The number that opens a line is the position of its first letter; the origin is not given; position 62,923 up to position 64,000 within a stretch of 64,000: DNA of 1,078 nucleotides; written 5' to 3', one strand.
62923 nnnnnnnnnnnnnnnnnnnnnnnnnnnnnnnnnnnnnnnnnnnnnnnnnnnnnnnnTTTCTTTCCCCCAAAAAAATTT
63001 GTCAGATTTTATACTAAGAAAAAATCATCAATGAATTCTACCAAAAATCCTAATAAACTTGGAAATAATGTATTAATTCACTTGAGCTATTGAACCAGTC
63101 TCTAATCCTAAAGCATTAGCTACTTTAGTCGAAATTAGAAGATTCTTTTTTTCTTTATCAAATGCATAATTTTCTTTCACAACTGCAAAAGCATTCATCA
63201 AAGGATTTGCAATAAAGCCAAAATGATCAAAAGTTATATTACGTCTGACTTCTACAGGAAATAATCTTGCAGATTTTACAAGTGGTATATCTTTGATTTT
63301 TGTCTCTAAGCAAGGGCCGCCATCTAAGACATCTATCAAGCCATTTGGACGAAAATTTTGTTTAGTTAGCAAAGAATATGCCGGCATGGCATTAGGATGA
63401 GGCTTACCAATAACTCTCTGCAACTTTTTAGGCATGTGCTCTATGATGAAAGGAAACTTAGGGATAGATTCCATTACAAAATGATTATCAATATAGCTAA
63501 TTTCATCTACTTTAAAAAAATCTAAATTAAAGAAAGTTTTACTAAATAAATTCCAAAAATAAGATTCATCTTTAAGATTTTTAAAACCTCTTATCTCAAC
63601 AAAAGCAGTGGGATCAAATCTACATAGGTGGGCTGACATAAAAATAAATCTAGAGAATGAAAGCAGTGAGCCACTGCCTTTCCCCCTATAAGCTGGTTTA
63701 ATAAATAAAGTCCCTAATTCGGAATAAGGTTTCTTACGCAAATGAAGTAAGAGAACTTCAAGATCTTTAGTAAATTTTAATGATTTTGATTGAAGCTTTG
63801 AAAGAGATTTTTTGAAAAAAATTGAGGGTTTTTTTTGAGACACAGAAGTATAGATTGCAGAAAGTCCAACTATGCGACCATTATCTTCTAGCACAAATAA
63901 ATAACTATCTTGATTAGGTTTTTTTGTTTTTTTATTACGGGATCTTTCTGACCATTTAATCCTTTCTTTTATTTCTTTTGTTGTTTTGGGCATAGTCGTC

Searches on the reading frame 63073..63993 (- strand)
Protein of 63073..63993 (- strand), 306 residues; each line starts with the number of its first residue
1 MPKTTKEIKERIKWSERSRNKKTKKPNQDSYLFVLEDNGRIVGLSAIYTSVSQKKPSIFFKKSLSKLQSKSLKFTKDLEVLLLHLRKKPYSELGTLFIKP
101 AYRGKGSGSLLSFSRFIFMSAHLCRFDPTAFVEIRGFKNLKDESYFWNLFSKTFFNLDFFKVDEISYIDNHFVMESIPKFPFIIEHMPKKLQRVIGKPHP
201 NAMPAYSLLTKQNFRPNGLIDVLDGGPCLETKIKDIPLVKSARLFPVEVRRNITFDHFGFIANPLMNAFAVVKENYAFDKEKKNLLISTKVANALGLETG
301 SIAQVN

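Call 76: search_protein_families(library=pfam, proteins=[window:63073-63993:-], max_evalue=0.001)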
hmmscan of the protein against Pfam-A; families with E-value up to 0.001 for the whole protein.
window:63073-63993:- (306 aa): 2 families
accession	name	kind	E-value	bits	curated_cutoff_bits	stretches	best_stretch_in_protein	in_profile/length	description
PF04958.18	AstA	-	9.9e-71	238.5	29.4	1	1-301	29-331/337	Arginine N-succinyltransferase beta subunit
PF00583.31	Acetyltransf_1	-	0.00063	20.4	20.7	0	24-111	24-80/116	Acetyltransferase (GNAT) family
